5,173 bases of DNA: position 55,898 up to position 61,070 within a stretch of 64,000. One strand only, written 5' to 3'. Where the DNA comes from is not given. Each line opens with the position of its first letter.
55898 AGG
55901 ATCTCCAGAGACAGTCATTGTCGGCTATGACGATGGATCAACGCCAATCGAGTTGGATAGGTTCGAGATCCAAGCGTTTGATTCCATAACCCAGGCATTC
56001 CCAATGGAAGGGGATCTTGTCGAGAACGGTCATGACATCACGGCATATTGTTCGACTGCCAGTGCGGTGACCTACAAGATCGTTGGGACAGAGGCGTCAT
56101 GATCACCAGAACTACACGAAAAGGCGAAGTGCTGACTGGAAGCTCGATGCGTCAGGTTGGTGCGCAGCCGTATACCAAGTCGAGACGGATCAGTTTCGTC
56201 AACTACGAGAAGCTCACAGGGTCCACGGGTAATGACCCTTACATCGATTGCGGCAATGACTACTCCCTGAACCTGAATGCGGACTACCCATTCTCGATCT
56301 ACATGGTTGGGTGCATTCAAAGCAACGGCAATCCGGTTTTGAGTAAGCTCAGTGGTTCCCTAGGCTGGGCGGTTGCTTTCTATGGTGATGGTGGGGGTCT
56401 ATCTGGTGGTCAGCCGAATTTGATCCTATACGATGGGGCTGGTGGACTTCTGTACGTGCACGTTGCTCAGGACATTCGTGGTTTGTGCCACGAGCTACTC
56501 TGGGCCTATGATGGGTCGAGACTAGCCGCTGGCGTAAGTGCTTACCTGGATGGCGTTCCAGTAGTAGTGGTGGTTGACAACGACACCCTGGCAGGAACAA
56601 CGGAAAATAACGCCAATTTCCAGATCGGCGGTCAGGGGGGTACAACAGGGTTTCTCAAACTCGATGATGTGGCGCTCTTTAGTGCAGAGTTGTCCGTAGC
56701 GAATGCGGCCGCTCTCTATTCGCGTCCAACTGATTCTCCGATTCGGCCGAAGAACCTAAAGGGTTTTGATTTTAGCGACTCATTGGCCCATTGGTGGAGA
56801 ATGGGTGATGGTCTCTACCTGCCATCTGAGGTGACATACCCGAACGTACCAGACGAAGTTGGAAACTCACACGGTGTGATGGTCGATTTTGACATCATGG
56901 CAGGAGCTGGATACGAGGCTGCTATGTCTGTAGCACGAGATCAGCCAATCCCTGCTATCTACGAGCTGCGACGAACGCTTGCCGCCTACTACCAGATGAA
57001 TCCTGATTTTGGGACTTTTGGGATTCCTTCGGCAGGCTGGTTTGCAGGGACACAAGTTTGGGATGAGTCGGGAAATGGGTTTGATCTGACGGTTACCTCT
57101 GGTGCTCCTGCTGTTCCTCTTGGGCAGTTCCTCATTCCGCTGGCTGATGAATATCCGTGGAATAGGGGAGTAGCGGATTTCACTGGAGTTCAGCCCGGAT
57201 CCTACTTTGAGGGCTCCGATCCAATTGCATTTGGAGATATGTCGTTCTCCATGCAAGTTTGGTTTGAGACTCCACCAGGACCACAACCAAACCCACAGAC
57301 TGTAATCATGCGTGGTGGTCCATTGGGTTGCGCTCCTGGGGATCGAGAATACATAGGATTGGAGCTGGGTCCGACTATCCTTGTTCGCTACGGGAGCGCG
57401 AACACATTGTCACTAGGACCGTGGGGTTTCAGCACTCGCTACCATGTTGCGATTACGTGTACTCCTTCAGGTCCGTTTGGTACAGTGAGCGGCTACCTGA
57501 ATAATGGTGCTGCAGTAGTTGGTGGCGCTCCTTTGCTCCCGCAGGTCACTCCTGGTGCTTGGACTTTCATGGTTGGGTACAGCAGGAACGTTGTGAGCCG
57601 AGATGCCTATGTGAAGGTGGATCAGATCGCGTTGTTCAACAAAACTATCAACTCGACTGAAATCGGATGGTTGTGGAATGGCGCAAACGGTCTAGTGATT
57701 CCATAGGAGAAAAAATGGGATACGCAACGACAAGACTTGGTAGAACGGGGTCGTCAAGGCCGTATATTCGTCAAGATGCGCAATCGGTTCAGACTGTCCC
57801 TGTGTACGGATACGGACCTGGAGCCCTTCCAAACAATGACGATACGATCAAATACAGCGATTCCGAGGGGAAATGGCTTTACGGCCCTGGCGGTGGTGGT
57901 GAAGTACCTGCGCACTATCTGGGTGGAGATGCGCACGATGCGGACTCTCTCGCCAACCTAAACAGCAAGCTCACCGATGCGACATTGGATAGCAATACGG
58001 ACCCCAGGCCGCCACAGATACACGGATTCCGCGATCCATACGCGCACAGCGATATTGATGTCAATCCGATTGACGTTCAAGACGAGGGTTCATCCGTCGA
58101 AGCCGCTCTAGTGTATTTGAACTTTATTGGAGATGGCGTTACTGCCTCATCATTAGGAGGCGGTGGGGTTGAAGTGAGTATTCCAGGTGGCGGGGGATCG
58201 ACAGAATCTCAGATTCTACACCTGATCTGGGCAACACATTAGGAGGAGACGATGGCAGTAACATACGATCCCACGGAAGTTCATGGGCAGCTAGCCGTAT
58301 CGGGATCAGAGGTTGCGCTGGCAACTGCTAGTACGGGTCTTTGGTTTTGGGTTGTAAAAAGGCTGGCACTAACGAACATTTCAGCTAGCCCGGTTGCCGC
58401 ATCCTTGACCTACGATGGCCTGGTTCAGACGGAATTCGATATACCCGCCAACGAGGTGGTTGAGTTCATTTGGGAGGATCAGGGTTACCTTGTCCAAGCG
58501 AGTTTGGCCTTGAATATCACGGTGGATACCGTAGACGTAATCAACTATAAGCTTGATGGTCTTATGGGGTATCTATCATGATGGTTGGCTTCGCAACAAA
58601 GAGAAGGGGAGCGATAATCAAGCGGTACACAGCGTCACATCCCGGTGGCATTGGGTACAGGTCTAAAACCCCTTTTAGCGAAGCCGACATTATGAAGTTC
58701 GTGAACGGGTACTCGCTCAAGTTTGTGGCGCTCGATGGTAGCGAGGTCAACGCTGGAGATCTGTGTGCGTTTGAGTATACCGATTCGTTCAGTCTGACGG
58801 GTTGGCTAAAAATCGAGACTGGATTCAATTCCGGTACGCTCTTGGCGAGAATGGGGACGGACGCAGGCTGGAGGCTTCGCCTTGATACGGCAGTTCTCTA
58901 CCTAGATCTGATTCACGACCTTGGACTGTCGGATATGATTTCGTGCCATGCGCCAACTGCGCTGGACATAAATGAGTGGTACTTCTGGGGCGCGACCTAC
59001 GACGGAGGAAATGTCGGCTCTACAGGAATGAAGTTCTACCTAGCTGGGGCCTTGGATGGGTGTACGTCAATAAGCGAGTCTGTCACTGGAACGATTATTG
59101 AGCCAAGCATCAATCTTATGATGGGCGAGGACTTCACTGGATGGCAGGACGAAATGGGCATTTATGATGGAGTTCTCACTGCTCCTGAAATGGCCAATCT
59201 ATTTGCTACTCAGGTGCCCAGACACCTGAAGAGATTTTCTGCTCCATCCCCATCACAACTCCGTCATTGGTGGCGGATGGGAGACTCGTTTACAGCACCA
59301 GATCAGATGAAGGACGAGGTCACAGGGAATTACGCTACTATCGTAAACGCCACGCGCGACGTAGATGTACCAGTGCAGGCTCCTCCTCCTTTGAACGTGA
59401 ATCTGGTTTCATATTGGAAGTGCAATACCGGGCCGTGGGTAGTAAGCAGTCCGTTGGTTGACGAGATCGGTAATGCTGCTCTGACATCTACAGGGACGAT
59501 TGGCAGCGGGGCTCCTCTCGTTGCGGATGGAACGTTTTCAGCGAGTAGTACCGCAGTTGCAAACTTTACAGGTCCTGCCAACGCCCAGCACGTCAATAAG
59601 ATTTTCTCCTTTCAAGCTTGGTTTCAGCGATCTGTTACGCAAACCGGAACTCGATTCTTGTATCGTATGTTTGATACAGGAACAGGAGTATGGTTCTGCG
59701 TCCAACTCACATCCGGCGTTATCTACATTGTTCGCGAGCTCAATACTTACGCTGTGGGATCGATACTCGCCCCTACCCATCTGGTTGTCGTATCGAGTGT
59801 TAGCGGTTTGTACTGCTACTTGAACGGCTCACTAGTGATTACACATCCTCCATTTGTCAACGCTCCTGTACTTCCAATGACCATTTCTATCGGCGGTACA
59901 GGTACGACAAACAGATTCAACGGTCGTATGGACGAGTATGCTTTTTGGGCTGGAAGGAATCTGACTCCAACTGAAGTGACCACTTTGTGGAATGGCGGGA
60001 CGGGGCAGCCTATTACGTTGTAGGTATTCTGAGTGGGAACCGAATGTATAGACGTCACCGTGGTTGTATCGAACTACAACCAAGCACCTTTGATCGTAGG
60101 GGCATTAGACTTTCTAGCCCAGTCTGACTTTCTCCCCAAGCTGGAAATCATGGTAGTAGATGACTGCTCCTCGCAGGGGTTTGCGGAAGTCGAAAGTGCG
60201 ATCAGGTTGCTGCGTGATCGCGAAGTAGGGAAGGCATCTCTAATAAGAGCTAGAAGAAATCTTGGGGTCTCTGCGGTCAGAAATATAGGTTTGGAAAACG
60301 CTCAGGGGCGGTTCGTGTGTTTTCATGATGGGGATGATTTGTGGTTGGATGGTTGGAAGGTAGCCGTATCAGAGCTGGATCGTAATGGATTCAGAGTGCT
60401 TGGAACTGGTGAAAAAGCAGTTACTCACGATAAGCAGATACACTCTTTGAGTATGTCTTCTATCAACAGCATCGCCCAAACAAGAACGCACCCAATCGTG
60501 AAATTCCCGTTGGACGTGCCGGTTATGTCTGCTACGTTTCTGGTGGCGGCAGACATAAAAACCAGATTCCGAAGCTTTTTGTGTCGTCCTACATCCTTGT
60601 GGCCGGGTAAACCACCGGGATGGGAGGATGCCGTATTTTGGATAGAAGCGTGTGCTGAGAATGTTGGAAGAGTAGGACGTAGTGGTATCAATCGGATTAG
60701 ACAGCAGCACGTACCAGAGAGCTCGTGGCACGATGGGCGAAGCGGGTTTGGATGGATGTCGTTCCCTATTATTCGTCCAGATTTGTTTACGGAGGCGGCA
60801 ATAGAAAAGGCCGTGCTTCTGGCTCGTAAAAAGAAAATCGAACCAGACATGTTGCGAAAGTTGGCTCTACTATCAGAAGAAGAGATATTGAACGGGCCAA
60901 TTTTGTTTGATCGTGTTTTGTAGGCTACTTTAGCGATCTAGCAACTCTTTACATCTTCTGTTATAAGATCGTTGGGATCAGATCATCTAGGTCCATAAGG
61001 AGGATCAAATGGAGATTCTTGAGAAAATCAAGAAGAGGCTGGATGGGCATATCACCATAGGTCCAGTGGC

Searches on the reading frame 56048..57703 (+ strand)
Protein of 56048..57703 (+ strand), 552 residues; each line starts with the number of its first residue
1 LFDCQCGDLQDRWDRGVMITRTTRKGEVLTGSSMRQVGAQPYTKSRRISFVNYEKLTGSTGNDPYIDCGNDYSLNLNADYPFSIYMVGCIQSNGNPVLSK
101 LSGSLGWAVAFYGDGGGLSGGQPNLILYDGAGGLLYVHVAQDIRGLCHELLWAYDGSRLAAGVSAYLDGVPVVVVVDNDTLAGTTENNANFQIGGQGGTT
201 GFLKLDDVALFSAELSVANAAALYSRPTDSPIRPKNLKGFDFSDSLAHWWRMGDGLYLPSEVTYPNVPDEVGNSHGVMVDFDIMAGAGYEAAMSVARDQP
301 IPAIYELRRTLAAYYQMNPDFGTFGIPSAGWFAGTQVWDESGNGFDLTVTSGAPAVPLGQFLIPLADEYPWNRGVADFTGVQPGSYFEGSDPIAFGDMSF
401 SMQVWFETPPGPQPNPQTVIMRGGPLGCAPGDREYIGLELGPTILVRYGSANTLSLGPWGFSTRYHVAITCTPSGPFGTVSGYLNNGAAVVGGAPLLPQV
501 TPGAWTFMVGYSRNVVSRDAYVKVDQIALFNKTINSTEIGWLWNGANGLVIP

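Call 11: search_protein_families(library=phrogs, proteins=[window:56048-57703:+], max_evalue=0.001)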
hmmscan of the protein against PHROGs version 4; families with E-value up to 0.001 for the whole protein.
window:56048-57703:+ (552 aa): 0 families

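Call 60: search_protein_families(library=pfam, proteins=[window:56048-57703:+], max_evalue=0.001)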
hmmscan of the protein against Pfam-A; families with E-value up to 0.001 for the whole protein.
window:56048-57703:+ (552 aa): 1 family
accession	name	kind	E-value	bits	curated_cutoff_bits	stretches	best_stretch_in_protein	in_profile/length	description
PF13385.13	Laminin_G_3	-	9.3e-06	26.3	27.6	0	117-218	54-148/151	Concanavalin A-like lectin/glucanases superfamily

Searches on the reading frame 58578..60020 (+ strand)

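Call 60: search_protein_families(library=pfam, proteins=[window:58578-60020:+], max_evalue=0.001)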
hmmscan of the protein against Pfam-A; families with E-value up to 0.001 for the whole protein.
window:58578-60020:+ (481 aa): 1 family
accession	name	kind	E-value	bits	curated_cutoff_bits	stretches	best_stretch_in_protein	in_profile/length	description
PF13385.13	Laminin_G_3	-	3.5e-18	66.6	27.6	2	64-204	13-149/151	Concanavalin A-like lectin/glucanases superfamily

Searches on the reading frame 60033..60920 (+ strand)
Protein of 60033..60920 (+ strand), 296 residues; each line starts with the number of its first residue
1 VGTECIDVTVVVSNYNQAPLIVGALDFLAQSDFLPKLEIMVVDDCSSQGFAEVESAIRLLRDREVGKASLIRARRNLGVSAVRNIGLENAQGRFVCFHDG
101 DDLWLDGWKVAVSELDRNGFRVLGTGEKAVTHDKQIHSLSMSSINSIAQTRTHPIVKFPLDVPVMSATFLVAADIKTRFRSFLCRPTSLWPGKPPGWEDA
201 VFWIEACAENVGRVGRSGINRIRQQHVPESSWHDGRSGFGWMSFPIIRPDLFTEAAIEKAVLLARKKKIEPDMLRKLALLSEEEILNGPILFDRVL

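Call 60: search_protein_families(library=pfam, proteins=[window:60033-60920:+], max_evalue=0.001)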
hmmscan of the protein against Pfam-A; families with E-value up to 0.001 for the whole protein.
window:60033-60920:+ (296 aa): 3 families
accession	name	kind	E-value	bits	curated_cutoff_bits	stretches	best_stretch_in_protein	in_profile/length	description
PF00535.33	Glycos_transf_2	-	1.7e-16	61.1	23.3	1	9-120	1-108/168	Glycosyl transferase family 2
PF13641.12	Glyco_tranf_2_3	-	3.4e-07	31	27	1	8-136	3-131/230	Glycosyltransferase like family 2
PF10111.15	Glyco_tranf_2_2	-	1.9e-06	28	27.3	1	12-104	6-94/276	Glycosyltransferase like family 2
